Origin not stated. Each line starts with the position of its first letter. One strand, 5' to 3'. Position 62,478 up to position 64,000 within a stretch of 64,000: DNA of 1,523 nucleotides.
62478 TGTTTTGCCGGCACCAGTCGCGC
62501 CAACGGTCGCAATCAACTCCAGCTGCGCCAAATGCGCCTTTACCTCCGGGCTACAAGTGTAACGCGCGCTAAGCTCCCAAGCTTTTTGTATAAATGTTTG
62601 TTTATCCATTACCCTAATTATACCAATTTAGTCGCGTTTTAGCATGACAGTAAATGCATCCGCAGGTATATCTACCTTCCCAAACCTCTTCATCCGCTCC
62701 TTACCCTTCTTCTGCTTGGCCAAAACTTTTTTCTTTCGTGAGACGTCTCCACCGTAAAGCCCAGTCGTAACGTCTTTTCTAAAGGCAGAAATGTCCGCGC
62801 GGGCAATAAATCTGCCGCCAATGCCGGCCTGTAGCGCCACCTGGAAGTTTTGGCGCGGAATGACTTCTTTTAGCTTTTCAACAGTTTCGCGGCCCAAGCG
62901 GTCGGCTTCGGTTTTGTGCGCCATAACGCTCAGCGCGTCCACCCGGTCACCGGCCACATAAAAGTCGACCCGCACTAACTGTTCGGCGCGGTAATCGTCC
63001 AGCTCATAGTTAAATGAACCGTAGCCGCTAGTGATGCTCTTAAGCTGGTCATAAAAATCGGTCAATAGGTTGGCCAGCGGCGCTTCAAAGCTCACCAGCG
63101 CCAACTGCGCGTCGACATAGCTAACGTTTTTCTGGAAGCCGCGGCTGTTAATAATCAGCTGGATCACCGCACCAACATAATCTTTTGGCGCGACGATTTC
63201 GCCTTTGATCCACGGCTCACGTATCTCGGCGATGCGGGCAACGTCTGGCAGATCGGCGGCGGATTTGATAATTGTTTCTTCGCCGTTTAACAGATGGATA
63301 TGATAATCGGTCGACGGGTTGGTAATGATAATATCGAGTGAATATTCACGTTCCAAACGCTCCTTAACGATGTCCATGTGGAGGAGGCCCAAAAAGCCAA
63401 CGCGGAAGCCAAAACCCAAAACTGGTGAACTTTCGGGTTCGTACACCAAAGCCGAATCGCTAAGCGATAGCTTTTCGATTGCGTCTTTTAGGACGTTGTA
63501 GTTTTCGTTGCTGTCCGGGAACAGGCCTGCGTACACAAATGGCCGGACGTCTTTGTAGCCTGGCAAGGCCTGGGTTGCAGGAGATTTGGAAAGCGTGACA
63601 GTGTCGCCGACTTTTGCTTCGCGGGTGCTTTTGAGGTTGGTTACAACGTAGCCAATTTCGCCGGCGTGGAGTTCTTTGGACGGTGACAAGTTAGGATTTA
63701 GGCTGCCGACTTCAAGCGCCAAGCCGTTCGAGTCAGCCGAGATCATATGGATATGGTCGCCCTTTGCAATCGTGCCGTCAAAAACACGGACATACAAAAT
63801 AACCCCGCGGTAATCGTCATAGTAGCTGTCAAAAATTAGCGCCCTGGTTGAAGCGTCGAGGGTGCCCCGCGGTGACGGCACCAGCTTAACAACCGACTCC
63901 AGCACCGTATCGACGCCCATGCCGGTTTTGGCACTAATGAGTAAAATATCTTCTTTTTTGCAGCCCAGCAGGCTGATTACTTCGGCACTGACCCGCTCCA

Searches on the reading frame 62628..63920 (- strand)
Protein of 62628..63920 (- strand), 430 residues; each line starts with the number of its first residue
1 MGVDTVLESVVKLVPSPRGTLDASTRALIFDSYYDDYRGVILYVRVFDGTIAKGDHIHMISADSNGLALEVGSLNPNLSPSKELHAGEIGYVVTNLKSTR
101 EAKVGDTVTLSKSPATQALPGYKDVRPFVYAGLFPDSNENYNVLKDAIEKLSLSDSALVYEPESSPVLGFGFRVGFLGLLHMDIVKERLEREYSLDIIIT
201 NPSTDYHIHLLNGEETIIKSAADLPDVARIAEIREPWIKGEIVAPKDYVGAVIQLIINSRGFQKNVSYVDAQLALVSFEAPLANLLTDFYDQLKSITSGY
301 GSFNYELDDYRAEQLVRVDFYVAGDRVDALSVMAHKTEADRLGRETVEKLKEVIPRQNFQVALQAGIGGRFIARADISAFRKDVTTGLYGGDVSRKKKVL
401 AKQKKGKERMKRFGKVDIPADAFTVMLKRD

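Call 64: find_encoding_contigs(protein=window:62628-63920:-, flank=10000, max_places=2)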
Protein window:62628-63920:- (430 aa): no gene with exactly this product is on record in the collection.
